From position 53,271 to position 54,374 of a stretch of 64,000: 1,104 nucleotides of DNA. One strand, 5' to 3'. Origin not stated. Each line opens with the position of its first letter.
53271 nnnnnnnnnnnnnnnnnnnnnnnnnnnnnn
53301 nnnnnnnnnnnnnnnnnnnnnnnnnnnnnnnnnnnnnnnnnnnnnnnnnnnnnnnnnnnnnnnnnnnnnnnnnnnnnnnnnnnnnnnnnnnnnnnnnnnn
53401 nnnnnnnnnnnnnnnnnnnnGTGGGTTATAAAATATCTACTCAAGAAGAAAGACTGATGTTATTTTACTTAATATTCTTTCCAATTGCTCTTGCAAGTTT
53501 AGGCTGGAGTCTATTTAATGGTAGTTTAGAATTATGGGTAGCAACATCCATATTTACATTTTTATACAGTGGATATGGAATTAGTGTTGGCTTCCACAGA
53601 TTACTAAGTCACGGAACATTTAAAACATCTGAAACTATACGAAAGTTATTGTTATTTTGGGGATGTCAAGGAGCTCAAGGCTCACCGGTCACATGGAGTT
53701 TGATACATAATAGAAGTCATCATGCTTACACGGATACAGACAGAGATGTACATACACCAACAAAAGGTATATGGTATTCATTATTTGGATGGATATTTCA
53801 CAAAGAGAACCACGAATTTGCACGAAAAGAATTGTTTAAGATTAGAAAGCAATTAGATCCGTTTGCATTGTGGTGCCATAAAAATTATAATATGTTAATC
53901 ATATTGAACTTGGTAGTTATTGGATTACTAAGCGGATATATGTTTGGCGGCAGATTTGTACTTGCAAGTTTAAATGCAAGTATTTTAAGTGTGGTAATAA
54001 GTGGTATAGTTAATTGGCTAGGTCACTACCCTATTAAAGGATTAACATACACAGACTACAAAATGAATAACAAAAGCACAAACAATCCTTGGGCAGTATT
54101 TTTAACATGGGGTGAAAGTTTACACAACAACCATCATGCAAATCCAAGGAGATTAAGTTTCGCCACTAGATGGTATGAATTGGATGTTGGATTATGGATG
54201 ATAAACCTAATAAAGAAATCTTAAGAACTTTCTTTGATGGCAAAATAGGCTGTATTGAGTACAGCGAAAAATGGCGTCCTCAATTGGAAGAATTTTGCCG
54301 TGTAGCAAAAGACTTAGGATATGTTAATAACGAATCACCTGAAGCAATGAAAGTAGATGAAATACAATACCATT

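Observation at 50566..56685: Translationally coupled, apparently late-expressed lipid-tailoring operon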

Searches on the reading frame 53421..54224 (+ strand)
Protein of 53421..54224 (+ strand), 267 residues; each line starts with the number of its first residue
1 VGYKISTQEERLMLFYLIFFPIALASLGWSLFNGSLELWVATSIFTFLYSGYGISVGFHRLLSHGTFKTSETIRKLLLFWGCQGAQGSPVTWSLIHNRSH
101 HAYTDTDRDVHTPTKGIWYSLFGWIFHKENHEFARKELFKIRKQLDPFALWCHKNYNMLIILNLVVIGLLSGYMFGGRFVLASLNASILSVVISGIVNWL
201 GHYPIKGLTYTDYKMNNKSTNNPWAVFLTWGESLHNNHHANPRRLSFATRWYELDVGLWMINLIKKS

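Call 3: search_protein_families(library=pfam, proteins=[window:53421-54224:+], max_evalue=0.1)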
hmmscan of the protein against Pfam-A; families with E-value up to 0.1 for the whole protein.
window:53421-54224:+ (267 aa): 1 family
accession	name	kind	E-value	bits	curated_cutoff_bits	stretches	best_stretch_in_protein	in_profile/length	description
PF00487.30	FA_desaturase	-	3.3e-20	73.3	29.7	1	39-254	3-231/253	Fatty acid desaturase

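Call 6: search_protein_families(library=phrogs, proteins=[window:53421-54224:+], max_evalue=0.01)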
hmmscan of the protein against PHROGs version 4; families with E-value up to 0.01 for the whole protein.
window:53421-54224:+ (267 aa): 1 family
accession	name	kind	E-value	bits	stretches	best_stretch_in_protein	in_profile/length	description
phrog_35201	-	unknown function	1.3e-10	42.4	1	188-263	160-231/274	-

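Call 9: search_dna_similar(query=window:53421-54224:+, collection=phages, mode=protein, max_rows=20, max_evalue=0.001)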
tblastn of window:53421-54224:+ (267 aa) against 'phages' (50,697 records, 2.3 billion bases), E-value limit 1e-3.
Records with a match: 3; places in all: 3; records where one place covers at least 80% of the query: 3.
Best place of each record, by identity: <60% 3.
By first word of the organism name: Acinetobacter 2; Pelagibacter 1.
By host as written in the record: - 2; Candidatus Pelagibacter ubique HTCC1062 1.
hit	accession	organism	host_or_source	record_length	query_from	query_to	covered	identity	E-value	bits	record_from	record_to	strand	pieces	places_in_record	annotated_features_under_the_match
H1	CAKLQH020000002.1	Acinetobacter phage MD-2021a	not known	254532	35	261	85%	29.3%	1e-14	79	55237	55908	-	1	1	Fatty acid desaturase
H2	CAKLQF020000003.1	Acinetobacter phage MD-2021a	not known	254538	35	261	85%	29.3%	1e-14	79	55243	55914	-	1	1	Fatty acid desaturase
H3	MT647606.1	Pelagibacter phage Mosig EXVC030M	Candidatus Pelagibacter ubique HTCC1062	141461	38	260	84%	26.5%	3e-5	51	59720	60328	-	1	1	putative FA_desaturase domain protein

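Call 17: search_protein_families(library=ncbifam, proteins=[window:53421-54224:+], max_evalue=0.1)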
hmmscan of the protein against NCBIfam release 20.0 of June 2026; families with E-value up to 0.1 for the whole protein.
window:53421-54224:+ (267 aa): 1 family
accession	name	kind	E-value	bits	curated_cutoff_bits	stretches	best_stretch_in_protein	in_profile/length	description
NF049918.1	DesA_fam_desat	equivalog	6.8e-20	71.6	400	1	53-265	24-232/385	DesA family fatty acid desaturase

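Call 72: find_homologous_proteins(query=window:53421-54224:+, max_evalue=0.00001)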
Query window:53421-54224:+ (267 aa): 456 proteins with E <= 0.00001 among 1238 candidates; the best 120 are listed. Only proteins of 146 to 468 residues were searched: fused or split forms outside these lengths cannot appear, so this answer is no evidence that the protein stands alone or is whole; find_related_loci, which searches DNA, has no such limit.
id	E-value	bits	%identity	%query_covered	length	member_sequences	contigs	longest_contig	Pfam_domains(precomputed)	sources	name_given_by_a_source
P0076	1.8e-161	554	93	96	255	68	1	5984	PF00487.31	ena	-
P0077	6.0e-141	487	79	96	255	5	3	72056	PF00487.31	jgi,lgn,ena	-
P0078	9.2e-128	444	76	96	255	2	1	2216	PF00487.31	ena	-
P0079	8.8e-126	437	75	96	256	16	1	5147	PF00487.31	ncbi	-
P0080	3.5e-125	435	73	96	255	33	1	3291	PF00487.31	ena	-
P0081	2.1e-124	433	73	96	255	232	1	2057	PF00487.31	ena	-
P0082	9.2e-124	430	74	96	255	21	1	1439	PF00487.31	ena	-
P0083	1.2e-123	430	74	96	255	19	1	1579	PF00487.31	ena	-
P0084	9.9e-123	427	73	96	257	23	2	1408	PF00487.31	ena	-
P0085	2.2e-122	426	72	96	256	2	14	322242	PF00487.31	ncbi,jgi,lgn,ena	-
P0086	3.9e-121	422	71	96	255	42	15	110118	PF00487.31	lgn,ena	-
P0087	6.1e-120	418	73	96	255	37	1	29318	PF00487.31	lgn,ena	-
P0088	1.0e-118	414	69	96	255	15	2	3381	PF00487.31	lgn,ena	-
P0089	8.8e-118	411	69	96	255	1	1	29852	PF00487.31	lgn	-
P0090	5.4e-117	408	68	96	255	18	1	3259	PF00487.31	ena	-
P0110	7.3e-32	129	35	82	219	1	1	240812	PF00487.31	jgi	jgi:fatty-acid desaturase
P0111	1.5e-31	128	38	83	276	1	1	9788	PF00487.31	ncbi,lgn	-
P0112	8.5e-30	122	35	82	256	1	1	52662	PF00487.31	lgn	-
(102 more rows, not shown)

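Call 73: find_encoding_contigs(protein=P0110, flank=8000, max_places=2)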
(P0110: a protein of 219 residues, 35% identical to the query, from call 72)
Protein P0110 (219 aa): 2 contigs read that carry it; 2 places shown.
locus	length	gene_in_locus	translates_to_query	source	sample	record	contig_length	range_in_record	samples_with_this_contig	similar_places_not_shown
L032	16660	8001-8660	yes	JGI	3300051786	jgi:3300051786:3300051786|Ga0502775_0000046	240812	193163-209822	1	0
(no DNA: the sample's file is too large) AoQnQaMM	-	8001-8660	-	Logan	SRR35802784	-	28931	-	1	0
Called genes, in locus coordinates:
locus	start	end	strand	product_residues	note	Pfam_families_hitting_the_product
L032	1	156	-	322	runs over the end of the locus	PF16694:Cytochrome_P460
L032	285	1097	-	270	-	-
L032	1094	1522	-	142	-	-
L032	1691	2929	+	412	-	-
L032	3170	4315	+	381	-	PF05935:Arylsulfotrans, PF14269:Arylsulfotran_2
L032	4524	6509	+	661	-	PF13091:PLDc_2 (weak)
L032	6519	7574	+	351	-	PF00355:Rieske, PF00848:Ring_hydroxyl_A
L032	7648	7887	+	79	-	PF00550:PP-binding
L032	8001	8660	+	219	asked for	PF00487:FA_desaturase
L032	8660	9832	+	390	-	-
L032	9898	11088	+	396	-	PF04055:Radical_SAM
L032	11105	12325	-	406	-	PF05977:MFS_3, PF07690:MFS_1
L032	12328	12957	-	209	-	PF02578:Cu-oxidase_4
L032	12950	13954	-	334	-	PF01479:S4 (weak), PF00849:PseudoU_synth_2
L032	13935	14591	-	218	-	PF13413:HTH_25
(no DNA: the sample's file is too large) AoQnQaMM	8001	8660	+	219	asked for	PF00487:FA_desaturase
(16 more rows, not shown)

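Call 74: find_encoding_contigs(protein=P0112, flank=8000, max_places=2)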
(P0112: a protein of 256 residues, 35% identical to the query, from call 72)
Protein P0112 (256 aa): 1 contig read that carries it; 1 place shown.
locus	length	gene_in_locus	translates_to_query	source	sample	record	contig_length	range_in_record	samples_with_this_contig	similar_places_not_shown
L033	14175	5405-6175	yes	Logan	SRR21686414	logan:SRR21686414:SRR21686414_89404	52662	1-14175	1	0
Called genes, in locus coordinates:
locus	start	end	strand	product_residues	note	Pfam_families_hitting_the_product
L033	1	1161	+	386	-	?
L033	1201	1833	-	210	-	-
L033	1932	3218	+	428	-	PF04285:DUF444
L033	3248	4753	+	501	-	PF04293:SpoVR, PF24755:SpoVR_C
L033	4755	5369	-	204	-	PF27024:Phage_T7_kinase (faint)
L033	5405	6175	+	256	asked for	PF00487:FA_desaturase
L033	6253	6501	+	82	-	-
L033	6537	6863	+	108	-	-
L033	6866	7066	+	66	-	-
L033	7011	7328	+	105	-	-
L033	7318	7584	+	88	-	-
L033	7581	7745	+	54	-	-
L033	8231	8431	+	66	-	-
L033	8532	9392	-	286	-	PF00733:Asn_synthase, PF06508:QueC, PF24167:DUF7411 (weak)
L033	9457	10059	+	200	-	PF00574:CLP_protease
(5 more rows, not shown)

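Call 75: find_encoding_contigs(protein=P0111, flank=8000, max_places=2)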
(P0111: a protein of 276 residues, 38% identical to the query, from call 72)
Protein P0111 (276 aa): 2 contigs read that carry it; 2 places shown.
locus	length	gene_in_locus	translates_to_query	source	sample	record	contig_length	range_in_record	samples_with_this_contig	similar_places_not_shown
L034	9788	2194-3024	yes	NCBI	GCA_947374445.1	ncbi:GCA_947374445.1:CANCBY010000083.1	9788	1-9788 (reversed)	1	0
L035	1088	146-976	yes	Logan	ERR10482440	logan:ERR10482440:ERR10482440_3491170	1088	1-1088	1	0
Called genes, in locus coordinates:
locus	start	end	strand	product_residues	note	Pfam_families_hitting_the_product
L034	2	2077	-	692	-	?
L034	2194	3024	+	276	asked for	PF00487:FA_desaturase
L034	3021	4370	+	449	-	-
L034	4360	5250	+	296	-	PF00733:Asn_synthase (weak)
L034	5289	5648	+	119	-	PF02675:AdoMet_dc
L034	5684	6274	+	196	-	-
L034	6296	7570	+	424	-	-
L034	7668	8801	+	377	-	-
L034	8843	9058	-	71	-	-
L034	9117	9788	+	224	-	?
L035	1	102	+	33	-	?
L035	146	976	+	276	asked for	PF00487:FA_desaturase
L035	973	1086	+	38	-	?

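Call 109: get_annotated_region(hit=H1, flank=6000)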
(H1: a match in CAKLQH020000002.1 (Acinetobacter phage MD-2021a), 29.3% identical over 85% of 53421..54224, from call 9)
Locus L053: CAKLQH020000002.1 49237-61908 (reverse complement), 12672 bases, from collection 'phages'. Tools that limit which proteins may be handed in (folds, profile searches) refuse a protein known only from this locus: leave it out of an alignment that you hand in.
description: Acinetobacter phage MD-2021a strain 5899STDY8049191 genome assembly, contig: ERS3583567SCcontig000002, whole genome shotgun sequence.
organism: Acinetobacter phage MD-2021a (NCBI taxid 2899278)
taxonomy: Viruses; Duplodnaviria; Heunggongvirae; Uroviricota; Caudoviricetes
host: -; source: not known; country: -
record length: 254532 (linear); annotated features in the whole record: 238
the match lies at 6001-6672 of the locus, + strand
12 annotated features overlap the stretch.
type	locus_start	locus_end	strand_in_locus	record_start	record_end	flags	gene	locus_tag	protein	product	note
CDS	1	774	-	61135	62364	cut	trpB_1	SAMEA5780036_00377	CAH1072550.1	tryptophan synthase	-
CDS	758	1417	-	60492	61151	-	trpC_1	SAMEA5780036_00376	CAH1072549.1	tryptophan biosynthesis protein [includes: indole-3-glycero phosphate synthase; N-(5'-phospho ribosyl)anthranilate isomerase]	-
CDS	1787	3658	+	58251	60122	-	btuB_1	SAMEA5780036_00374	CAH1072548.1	vitamin B12/cobalamin outer membrane transporter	-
CDS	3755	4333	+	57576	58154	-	yvqK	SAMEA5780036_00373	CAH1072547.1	putative B12 related propanediol dehydrogenase protein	-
CDS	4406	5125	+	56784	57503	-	ugpQ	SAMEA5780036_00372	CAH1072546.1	glycerophosphoryl diester phosphodiesterase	-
CDS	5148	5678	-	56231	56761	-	-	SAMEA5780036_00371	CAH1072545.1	META domain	-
CDS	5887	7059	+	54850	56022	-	-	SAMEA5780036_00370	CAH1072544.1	Fatty acid desaturase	-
CDS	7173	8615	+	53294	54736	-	ydiU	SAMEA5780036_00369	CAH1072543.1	putative cytoplasmic protein YdiU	-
CDS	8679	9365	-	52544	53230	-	baeR_1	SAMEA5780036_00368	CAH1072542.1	transcriptional response regulatory protein BaeR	-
CDS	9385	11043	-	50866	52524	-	baeS_1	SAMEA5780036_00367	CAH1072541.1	sensor protein BaeS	-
CDS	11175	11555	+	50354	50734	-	-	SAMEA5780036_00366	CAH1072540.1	Uncharacterised protein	-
CDS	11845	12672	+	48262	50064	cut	aidB_3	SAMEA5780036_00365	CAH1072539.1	isovaleryl CoA dehydrogenase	-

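Call 110: get_annotated_region(hit=H3, flank=5000)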
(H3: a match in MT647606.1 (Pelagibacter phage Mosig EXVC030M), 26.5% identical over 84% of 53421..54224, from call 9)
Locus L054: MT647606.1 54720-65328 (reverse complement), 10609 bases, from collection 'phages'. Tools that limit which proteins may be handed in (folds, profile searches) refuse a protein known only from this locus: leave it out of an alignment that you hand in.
description: Pelagibacter phage Mosig EXVC030M, complete genome.
organism: Pelagibacter phage Mosig EXVC030M (NCBI taxid 2759214)
taxonomy: Viruses; Duplodnaviria; Heunggongvirae; Uroviricota; Caudoviricetes; Kyanoviridae
host: Candidatus Pelagibacter ubique HTCC1062; source: oxygen minimum zone; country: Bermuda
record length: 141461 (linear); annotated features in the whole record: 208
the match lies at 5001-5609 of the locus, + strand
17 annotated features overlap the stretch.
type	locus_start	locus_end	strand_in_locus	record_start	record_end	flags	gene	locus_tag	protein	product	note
CDS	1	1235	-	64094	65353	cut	-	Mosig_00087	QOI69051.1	putative UDP-4-amino-4-deoxy-L-arabinose--oxoglutarate aminotransferase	-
CDS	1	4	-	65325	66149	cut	-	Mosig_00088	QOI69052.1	putative molybdenum cofactor biosynthesis enzyme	putative Molybdenum cofactor biosynthesis enzyme (MoaA)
CDS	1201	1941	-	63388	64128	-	-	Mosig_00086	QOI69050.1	hypothetical protein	-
CDS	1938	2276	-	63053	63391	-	-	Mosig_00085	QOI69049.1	hypothetical protein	-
CDS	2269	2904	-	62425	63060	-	-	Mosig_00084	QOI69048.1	putative molybdenum cofactor biosynthesis enzyme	-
CDS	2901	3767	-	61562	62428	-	-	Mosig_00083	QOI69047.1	putative molybdenum cofactor biosynthesis enzyme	-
CDS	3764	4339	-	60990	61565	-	-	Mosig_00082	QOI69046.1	putative nitroreductase domain-containing protein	-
CDS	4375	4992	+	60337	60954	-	-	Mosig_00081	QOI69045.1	putative Asp_Arg_Hydrox domain-containing protein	putative Asp_Arg_Hydrox domain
CDS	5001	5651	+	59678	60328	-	-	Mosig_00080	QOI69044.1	putative FA_desaturase domain protein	putative FA_desaturase domain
CDS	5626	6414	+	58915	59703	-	-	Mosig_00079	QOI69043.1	putative aminotransferase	-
CDS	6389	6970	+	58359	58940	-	-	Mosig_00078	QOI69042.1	putative NADPH-dependent FMN reductase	-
CDS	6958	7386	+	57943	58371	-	-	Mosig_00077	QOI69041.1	putative peroxiredoxin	-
CDS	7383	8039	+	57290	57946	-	-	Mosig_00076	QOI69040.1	hypothetical protein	-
CDS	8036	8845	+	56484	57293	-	-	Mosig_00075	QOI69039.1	putative taurine catabolism dioxygenase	-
CDS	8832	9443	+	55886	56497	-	-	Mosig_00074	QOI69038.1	putative methylase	putative methylase involved in ubiquinone biosynthesis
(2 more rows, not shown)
